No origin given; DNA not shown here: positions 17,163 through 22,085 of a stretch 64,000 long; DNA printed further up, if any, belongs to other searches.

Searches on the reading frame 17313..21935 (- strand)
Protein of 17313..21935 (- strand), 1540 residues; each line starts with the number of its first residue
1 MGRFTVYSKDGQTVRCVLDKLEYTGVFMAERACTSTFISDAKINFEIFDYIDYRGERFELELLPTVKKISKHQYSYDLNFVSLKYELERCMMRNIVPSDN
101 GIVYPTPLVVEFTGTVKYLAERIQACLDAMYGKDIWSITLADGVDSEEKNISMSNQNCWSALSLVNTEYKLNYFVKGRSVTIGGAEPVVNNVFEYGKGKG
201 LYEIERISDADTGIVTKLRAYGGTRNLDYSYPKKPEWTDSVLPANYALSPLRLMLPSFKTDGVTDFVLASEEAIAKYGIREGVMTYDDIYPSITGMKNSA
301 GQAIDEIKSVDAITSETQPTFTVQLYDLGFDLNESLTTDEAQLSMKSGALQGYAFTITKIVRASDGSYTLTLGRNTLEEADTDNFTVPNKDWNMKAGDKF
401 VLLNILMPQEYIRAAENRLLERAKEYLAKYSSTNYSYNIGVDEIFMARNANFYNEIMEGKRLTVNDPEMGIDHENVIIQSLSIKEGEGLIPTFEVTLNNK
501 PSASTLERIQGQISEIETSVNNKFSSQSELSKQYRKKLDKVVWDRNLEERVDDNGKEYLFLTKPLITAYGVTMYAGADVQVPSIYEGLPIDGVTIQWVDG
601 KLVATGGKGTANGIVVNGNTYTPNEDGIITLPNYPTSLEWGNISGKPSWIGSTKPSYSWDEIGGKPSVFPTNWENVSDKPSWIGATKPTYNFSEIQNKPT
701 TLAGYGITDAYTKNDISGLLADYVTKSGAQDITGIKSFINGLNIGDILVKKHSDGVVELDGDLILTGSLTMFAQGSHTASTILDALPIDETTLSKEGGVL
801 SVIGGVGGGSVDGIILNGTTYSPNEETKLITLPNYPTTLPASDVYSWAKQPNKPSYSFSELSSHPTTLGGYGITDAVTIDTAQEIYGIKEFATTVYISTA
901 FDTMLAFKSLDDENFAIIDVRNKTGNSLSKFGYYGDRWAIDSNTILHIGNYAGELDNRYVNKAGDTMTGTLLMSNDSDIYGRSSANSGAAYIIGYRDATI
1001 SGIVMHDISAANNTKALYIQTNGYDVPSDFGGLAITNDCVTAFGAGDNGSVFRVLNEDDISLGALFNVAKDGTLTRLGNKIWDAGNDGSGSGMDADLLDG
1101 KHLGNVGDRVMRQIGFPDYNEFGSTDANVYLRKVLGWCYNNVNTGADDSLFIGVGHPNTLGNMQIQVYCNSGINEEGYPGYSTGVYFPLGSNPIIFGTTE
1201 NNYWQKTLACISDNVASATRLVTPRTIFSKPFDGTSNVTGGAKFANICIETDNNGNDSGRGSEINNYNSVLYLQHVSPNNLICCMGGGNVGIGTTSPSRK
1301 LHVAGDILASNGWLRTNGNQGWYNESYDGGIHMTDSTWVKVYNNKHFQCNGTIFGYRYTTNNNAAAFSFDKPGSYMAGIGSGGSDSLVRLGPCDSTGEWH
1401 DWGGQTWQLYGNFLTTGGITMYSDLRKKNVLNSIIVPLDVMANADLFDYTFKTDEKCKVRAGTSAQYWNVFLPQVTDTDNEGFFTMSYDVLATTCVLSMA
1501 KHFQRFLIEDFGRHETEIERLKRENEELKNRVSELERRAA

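Call 17: search_protein_families(library=phrogs, proteins=[window:17313-21935:-], max_evalue=0.001)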
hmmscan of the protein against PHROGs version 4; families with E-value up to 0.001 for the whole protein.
window:17313-21935:- (1540 aa): 11 families
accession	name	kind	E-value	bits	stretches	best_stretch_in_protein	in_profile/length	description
phrog_26019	-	unknown function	8.6e-62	210.1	6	26-593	32-549/1347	-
phrog_19846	-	unknown function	1.4e-58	199.5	1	16-522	21-490/1272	-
phrog_15074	-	unknown function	3e-25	88.8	1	27-530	24-533/1773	-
phrog_22546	-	unknown function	5.8e-24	84.8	1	36-463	37-428/1386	-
phrog_17422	-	unknown function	9.7e-23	80.9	1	36-520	36-481/961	-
phrog_31303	-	unknown function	1.3e-20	73.8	1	35-524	42-499/980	-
phrog_28171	-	unknown function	1.7e-09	37.8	0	838-887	77-123/476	-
phrog_23453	-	tail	2.4e-09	37.3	1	940-985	375-419/512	tail fiber protein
phrog_5231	-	unknown function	3.9e-05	23.3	1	620-728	281-381/618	-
phrog_7389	-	tail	7.7e-05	22.4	0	1040-1106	105-168/732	tail fiber protein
phrog_3558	-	tail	0.00051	19.5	0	416-483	296-362/1047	tail protein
